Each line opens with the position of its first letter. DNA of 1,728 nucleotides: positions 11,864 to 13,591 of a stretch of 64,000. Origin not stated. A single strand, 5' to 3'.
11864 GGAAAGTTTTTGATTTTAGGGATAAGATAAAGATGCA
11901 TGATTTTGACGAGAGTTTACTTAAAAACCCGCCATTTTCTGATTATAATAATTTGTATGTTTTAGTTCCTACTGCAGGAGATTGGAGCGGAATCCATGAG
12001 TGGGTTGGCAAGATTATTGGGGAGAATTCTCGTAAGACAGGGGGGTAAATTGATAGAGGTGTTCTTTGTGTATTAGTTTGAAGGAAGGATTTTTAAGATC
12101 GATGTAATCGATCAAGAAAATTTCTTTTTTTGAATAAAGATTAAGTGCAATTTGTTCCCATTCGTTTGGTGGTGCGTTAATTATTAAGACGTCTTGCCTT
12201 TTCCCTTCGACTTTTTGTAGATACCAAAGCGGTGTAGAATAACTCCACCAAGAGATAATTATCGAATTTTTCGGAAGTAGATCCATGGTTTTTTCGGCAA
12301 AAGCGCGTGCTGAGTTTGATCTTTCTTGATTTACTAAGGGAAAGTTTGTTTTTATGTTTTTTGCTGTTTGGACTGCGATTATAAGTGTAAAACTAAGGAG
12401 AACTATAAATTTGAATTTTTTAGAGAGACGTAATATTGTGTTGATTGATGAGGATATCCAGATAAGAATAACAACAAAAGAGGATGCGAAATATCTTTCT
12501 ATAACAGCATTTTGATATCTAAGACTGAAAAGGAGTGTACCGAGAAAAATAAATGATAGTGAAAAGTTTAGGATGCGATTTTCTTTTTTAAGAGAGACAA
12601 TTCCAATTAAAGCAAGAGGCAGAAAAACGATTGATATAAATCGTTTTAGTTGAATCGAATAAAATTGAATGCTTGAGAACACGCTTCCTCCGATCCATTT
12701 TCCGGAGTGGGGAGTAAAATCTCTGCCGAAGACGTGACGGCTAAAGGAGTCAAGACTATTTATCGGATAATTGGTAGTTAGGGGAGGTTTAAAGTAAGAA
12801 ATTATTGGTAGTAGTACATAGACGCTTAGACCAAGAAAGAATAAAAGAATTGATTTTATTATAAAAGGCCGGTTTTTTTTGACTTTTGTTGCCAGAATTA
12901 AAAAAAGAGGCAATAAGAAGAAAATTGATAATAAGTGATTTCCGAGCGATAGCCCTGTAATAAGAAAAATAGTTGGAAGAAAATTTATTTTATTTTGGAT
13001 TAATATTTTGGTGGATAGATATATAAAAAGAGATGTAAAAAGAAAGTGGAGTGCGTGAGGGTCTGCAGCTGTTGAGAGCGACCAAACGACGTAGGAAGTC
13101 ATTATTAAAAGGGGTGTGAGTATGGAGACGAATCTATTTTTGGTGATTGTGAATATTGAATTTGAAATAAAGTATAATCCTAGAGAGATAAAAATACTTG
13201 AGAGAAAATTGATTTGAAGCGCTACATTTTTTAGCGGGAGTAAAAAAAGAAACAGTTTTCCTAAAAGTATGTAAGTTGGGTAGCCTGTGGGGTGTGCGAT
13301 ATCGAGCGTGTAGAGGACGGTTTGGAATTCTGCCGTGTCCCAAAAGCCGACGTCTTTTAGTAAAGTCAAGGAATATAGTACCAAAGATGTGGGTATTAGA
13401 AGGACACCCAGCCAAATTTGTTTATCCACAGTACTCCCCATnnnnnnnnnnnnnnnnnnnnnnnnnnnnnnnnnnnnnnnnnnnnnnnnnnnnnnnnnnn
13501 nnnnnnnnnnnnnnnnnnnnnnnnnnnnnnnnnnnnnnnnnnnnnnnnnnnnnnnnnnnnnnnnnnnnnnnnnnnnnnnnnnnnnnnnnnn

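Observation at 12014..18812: Candidate protein O-glycosylation or envelope glycopolymer system: three GT-C glycosyltransferases, a co-transcribed receiver domain and an adjacent Pro/Thr-rich FN3 surface protein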

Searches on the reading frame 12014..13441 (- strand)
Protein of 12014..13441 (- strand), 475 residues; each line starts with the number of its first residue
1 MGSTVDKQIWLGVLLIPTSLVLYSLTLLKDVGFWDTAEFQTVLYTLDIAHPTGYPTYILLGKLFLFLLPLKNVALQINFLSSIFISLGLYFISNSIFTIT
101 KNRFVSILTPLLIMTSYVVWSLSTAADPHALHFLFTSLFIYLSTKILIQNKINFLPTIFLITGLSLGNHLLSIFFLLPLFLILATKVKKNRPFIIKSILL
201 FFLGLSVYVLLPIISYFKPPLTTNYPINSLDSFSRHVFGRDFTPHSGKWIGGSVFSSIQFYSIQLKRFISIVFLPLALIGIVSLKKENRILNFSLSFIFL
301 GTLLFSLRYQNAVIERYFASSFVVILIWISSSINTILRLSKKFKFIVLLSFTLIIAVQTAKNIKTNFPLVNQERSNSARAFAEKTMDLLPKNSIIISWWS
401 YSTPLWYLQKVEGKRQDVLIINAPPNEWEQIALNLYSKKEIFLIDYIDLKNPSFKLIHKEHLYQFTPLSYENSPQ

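Call 4: search_protein_families(library=pfam, proteins=[window:12014-13441:-], max_evalue=0.01)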
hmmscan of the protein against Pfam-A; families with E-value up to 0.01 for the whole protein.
window:12014-13441:- (475 aa): 2 families
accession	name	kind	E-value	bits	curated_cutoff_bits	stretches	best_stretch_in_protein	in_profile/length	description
PF11028.14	TMEM260-like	-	4e-19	69.5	24.2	1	35-188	1-174/179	Protein O-mannosyl-transferase TMEM260-like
PF13231.12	PMT_2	-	0.0048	17.6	26.1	1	76-215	26-159/160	Dolichyl-phosphate-mannose-protein mannosyltransferase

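Call 5: search_protein_families(library=ncbifam, proteins=[window:12014-13441:-], max_evalue=0.01)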
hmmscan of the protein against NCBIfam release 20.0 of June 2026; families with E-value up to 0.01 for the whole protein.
window:12014-13441:- (475 aa): 0 families

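Call 61: find_homologous_proteins(query=window:12014-13441:-)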
Query window:12014-13441:- (475 aa): 749 proteins with E <= 0.001 among 8000 candidates; the best 120 are listed.
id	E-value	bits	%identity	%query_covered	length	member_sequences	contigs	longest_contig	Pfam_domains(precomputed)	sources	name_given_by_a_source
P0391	0.0e+0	1013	100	100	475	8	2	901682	PF11028.15,PF28495.1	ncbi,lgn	-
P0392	6.8e-114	399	45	97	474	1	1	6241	PF11028.15,PF28495.1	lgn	-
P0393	4.8e-110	387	44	97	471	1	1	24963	PF11028.15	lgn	-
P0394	1.0e-109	386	40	98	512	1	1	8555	PF11028.15,PF28495.1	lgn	-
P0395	6.3e-106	373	44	97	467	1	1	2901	PF11028.15,PF28495.1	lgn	-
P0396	1.4e-105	372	43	97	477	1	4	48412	PF11028.15,PF28495.1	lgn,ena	-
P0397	5.2e-105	370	42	99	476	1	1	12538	PF11028.15,PF28495.1,PF13231.13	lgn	-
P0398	3.2e-104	368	41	97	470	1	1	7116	PF11028.15,PF13231.13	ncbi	ncbi:MAG: protein O-mannosyl-transferase family [Microgenomates group bacterium]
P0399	3.5e-101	357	44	96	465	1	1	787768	PF11028.15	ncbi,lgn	-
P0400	6.4e-101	357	44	96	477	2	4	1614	PF11028.15,PF28495.1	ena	-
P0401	8.6e-101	356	42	97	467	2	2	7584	PF11028.15,PF28495.1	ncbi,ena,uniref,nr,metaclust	ncbi:MAG: hypothetical protein UX13_C0020G0006 [Candidatus Woesebacteria bacterium GW2011_GWB1_45_5]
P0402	1.8e-100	355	42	94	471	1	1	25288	PF11028.15,PF28495.1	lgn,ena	-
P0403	2.0e-100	355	44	94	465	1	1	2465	PF11028.15,PF13231.13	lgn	-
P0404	3.1e-100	354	42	96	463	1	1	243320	PF11028.15,PF28495.1,PF13231.13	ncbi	-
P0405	2.0e-99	352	44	95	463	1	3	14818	PF11028.15,PF28495.1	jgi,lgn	-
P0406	1.1e-98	349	42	97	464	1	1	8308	PF11028.15,PF28495.1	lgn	-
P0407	1.5e-98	349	41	95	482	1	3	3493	PF11028.15,PF28495.1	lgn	-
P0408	2.3e-98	348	43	96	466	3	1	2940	PF11028.15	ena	-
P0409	1.8e-96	342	43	92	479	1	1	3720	PF11028.15,PF28495.1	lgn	-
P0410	2.6e-96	341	41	96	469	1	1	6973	PF11028.15,PF28495.1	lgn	-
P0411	7.4e-96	340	42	94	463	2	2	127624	PF11028.15,PF28495.1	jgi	-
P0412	1.3e-95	339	41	94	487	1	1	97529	PF11028.15,PF28495.1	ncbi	ncbi:protein O-mannosyl-transferase family [Patescibacteria group bacterium]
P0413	3.2e-95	338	42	93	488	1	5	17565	PF11028.15,PF28495.1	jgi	jgi:hypothetical protein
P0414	1.0e-94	336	42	96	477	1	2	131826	PF11028.15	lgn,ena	-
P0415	1.4e-94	336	40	98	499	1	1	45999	PF11028.15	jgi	jgi:hypothetical protein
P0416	2.3e-94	335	40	94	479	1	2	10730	PF11028.15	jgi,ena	jgi:hypothetical protein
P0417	2.5e-93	332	39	98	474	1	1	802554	PF11028.15,PF28495.1,PF13231.13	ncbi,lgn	-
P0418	4.9e-93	331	43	94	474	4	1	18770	PF11028.15,PF28495.1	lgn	-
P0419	2.5e-92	328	39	99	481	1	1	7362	PF11028.15,PF28495.1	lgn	-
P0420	5.2e-90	321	42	95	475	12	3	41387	PF11028.15,PF28495.1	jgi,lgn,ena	-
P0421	1.0e-87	313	40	93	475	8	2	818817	PF11028.15,PF28495.1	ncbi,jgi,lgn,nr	ncbi:MAG: membrane protein, putative [Candidatus Woesebacteria bacterium]|jgi:hypothetical protein|n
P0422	6.7e-87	310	36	94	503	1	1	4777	PF11028.15,PF28495.1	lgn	-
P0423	1.2e-85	306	38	97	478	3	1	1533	PF11028.15,PF13231.13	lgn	-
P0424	3.9e-85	305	40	95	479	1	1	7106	PF11028.15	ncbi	-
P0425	6.6e-84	301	36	93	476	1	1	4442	PF11028.15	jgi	-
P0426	1.6e-83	299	39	93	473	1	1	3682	PF11028.15,PF28495.1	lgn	-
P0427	2.0e-82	296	38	95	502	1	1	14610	PF11028.15,PF28495.1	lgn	-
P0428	2.1e-81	292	37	94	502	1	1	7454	PF11028.15,PF28495.1,PF13231.13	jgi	-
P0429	3.6e-81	292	41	90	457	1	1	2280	PF11028.15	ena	-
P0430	3.0e-78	282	38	96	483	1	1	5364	PF11028.15,PF13231.13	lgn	-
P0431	5.2e-78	281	37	92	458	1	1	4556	PF11028.15,PF13231.13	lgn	-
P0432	4.1e-77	278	43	81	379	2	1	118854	PF11028.15,PF13231.13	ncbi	ncbi:MAG: DUF2723 domain-containing protein, partial [Patescibacteria group bacterium]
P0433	1.9e-71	260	39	94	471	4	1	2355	PF11028.15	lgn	-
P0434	7.7e-62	228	48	54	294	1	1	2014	PF11028.15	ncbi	-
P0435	5.3e-60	222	34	93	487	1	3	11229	PF11028.15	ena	-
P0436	1.3e-51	194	30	96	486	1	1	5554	PF11028.15,PF13231.13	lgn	-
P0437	7.9e-50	188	31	85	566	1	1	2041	PF11028.15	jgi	jgi:hypothetical protein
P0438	1.6e-49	187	29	91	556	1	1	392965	PF11028.15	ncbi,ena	-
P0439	2.2e-49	187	31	98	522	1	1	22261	PF11028.15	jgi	jgi:Protein O-mannosyl-transferase TMEM260-like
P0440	2.3e-49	187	32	85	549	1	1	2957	PF11028.15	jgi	jgi:hypothetical protein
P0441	2.6e-48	183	32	92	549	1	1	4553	PF11028.15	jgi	jgi:Protein O-mannosyl-transferase TMEM260-like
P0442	2.9e-48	183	29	92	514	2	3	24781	PF11028.15,PF13231.13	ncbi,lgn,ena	-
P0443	3.1e-47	180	29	85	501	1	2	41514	PF11028.15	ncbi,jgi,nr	ncbi:MAG: hypothetical protein QOH61_1335 [Chloroflexota bacterium]|jgi:hypothetical protein|nr:hypo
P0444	5.4e-47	179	29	89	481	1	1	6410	PF11028.15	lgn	-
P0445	6.1e-47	179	29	95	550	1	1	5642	PF11028.15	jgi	jgi:hypothetical protein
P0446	1.3e-46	178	28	91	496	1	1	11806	PF11028.15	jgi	jgi:hypothetical protein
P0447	1.4e-46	177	31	94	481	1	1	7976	PF11028.15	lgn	-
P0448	1.8e-46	177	28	94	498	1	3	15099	PF11028.15,PF13231.13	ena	-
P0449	1.9e-46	177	30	89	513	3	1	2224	PF11028.15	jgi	jgi:hypothetical protein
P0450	2.6e-46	177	30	85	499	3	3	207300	PF11028.15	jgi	-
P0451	2.7e-46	177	31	90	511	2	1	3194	PF11028.15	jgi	jgi:hypothetical protein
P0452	1.0e-45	175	30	95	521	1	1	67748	PF11028.15,PF13231.13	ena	-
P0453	1.5e-45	174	30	85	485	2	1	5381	PF11028.15,PF13231.13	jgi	jgi:4-amino-4-deoxy-L-arabinose transferase-like glycosyltransferase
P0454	2.6e-45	173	29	87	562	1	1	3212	PF11028.15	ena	-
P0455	3.7e-45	173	29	83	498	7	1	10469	PF11028.15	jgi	jgi:Protein O-mannosyl-transferase TMEM260-like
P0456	4.4e-45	173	30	98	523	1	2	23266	PF11028.15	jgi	jgi:hypothetical protein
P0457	4.4e-45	173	31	89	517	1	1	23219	PF11028.15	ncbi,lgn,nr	ncbi:MAG: hypothetical protein QOJ81_493 [Chloroflexota bacterium]|nr:hypothetical protein [Chlorofl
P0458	4.9e-45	172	29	96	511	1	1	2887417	PF11028.15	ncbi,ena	-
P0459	4.9e-45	172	29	84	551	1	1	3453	PF11028.15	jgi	jgi:hypothetical protein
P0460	7.0e-45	172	30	86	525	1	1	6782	PF11028.15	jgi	-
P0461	7.2e-45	172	31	89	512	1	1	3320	PF11028.15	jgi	jgi:hypothetical protein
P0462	8.5e-45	172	31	85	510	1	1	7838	PF11028.15,PF13231.13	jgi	jgi:hypothetical protein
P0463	8.7e-45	172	30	86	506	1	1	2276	PF11028.15,PF13231.13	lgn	-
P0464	8.9e-45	172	31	95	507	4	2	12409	PF11028.15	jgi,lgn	-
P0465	9.7e-45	171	29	83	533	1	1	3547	PF11028.15,PF13231.13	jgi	jgi:hypothetical protein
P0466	1.1e-44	171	28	88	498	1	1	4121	PF11028.15,PF13231.13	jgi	jgi:hypothetical protein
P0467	1.3e-44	171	29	84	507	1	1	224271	PF11028.15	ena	-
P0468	2.4e-44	170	27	84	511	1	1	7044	PF11028.15,PF13231.13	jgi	jgi:hypothetical protein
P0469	2.6e-44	170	30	91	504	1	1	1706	PF11028.15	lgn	-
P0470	2.8e-44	170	29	87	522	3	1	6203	PF11028.15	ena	-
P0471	3.4e-44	170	30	83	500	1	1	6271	PF11028.15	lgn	-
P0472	3.6e-44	170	39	26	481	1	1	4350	PF11028.15,PF13231.13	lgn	-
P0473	3.8e-44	169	29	96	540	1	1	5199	PF11028.15,PF13231.13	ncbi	-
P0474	4.5e-44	169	29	89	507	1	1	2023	PF11028.15,PF13231.13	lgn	-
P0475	5.3e-44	169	29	85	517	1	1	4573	PF11028.15,PF13231.13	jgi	jgi:hypothetical protein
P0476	5.8e-44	169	28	87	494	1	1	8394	PF11028.15,PF13231.13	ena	-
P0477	9.8e-44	168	28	88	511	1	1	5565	PF11028.15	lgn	-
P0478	1.4e-43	168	28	96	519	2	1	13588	PF11028.15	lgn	-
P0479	1.7e-43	167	31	85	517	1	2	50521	PF11028.15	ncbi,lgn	ncbi:hypothetical protein BH24CHL6_BH24CHL6_06030 [soil metagenome]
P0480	1.8e-43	167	30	84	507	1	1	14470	PF11028.15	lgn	-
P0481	1.9e-43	167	30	89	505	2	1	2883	PF11028.15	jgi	jgi:4-amino-4-deoxy-L-arabinose transferase-like glycosyltransferase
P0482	2.2e-43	167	29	83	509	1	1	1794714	PF11028.15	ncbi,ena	-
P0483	2.2e-43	167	29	83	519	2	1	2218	PF11028.15,PF13231.13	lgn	-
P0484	2.2e-43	167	30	85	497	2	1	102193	PF11028.15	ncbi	-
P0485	2.6e-43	167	28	84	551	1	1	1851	PF11028.15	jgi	jgi:hypothetical protein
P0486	2.9e-43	167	27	90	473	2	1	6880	PF11028.15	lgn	-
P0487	3.3e-43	166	31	84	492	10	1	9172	PF11028.15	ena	-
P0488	4.4e-43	166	31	85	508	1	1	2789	PF11028.15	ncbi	-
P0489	5.0e-43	166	28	99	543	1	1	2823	PF11028.15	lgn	-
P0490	5.4e-43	166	29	97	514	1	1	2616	PF11028.15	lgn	-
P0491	6.2e-43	166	28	85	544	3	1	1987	PF11028.15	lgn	-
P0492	6.8e-43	165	27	95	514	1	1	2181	PF11028.15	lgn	-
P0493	8.5e-43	165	30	85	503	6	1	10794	PF11028.15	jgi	jgi:hypothetical protein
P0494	8.5e-43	165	29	85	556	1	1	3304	PF11028.15,PF13231.13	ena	-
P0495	8.7e-43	165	29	99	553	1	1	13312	PF11028.15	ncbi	ncbi:MAG: protein O-mannosyl-transferase family [Candidatus Limnocylindrales bacterium]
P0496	9.8e-43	165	29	99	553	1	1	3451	PF11028.15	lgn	-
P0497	1.0e-42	165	26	93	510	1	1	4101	PF11028.15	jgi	jgi:hypothetical protein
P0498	1.0e-42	165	30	85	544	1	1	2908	PF11028.15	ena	-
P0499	1.3e-42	164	29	91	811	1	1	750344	PF11028.15,PF13641.13,PF00535.33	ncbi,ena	-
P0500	1.3e-42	164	27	87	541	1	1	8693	PF11028.15,PF13231.13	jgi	jgi:4-amino-4-deoxy-L-arabinose transferase-like glycosyltransferase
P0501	1.3e-42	164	28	96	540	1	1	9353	PF11028.15,PF13231.13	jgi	jgi:hypothetical protein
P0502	1.6e-42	164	28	84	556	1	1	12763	PF11028.15,PF13231.13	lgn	-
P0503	1.7e-42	164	29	91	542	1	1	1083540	PF11028.15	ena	-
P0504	2.2e-42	164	29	87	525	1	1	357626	PF11028.15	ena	-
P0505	2.4e-42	164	27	83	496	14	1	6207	PF11028.15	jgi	jgi:transmembrane protein TMEM260 (protein O-mannosyltransferase)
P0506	2.5e-42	163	28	89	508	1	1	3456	PF11028.15,PF13231.13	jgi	jgi:Protein of unknown function (DUF2723)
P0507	2.8e-42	163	31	84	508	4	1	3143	PF11028.15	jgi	jgi:4-amino-4-deoxy-L-arabinose transferase-like glycosyltransferase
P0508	2.8e-42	163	27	97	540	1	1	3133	PF11028.15,PF13231.13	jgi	jgi:hypothetical protein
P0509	2.9e-42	163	28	84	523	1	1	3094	PF11028.15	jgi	jgi:4-amino-4-deoxy-L-arabinose transferase-like glycosyltransferase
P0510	3.0e-42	163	31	85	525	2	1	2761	PF11028.15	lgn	-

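Call 79: find_encoding_contigs(protein=P0399, flank=7000, max_places=1)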
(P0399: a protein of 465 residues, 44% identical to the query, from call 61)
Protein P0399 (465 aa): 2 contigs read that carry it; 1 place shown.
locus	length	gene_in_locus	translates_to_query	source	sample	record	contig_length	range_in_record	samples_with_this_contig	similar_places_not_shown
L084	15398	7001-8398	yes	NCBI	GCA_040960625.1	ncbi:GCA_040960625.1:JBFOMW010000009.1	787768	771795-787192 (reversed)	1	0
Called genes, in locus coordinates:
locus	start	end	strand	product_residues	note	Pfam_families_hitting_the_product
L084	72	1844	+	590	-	-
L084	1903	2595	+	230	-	PF04402:SIMPL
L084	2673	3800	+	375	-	PF23459:S1_RRP5 (faint), PF00575:S1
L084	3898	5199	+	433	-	PF18073:Zn_ribbon_LapB, PF13481:AAA_25, PF03796:DnaB_C (faint), PF23442:DUF7125, PF06745:ATPase, PF13541:ChlI (weak)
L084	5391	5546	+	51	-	-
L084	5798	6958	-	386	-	-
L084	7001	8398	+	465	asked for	PF11028:TMEM260_N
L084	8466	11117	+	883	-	PF09594:GT87 (weak), PF02366:PMT, PF13231:PMT_2, PF16192:PMT_4TMC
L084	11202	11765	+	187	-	-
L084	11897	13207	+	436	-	PF07497:Rho_RNA_bind, PF00006:ATP-synt_ab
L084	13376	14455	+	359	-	PF01476:LysM, PF23473:LysM3_LYK4_5 (faint), PF01551:Peptidase_M23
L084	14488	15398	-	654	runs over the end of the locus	PF13424:TPR_12 (faint), PF07719:TPR_2 (faint), PF13432:TPR_16 (faint), PF00515:TPR_1 (faint), PF13181:TPR_8 (faint), PF13414:TPR_11, PF14559:TPR_19 (weak), PF21033:RMD1-3 (weak), +2 more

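Call 80: find_encoding_contigs(protein=P0421, flank=7000, max_places=1)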
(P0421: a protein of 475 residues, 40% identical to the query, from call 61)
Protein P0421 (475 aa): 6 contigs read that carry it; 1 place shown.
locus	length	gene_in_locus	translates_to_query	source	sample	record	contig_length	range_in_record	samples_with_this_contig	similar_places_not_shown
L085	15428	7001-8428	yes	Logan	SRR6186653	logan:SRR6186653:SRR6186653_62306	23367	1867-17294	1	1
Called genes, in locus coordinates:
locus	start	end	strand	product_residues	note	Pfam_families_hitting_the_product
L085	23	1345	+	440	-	PF00041:fn3, PF16656:Pur_ac_phosph_N, PF19077:Big_13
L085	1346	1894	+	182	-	-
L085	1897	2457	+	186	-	-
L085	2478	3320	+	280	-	-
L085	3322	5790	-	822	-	PF13231:PMT_2, PF02366:PMT, PF13231:PMT_2, PF16192:PMT_4TMC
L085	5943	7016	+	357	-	-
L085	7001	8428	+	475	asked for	PF11028:TMEM260_N, PF28495:TMEM260_2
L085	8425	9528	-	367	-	PF03816:LytR_cpsA_psr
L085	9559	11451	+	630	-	PF00580:UvrD-helicase, PF13245:AAA_19, PF13604:AAA_30 (faint), PF13361:UvrD_C, PF13538:UvrD_C_2 (weak)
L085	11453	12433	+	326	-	PF02388:FemAB, PF13480:Acetyltransf_6, PF02388:FemAB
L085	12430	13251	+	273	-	PF02388:FemAB (faint)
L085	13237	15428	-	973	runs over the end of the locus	PF00580:UvrD-helicase, PF01443:Viral_helicase1 (faint), PF13245:AAA_19, PF13604:AAA_30 (faint), PF13361:UvrD_C, PF13538:UvrD_C_2 (weak), PF12705:PDDEXK_1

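Call 81: find_encoding_contigs(protein=P0404, flank=7000, max_places=1)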
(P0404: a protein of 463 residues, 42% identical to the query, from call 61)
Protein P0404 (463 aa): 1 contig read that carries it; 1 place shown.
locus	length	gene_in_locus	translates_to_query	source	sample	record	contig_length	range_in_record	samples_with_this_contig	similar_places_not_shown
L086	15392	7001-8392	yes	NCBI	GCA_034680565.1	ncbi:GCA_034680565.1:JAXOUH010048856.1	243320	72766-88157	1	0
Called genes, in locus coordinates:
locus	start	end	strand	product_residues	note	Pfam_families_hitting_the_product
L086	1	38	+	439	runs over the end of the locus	PF00041:fn3 (weak), PF16656:Pur_ac_phosph_N, PF13620:CarboxypepD_reg (faint), PF19077:Big_13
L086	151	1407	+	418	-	-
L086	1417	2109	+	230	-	-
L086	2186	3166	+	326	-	-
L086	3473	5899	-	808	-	PF02366:PMT, PF13231:PMT_2, PF16192:PMT_4TMC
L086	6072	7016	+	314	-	-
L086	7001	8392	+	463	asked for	PF11028:TMEM260_N, PF13231:PMT_2 (weak), PF28495:TMEM260_2 (weak)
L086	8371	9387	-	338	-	PF03816:LytR_cpsA_psr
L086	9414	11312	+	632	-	PF00580:UvrD-helicase, PF13245:AAA_19, PF13361:UvrD_C, PF13538:UvrD_C_2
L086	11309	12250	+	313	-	PF02388:FemAB, PF13480:Acetyltransf_6, PF02388:FemAB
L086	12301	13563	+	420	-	PF07995:GSDH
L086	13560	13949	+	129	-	PF13473:Cupredoxin_1, PF00127:Copper-bind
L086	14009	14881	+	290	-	-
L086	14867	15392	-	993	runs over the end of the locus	PF01835:MG2, PF07703:A2M_BRD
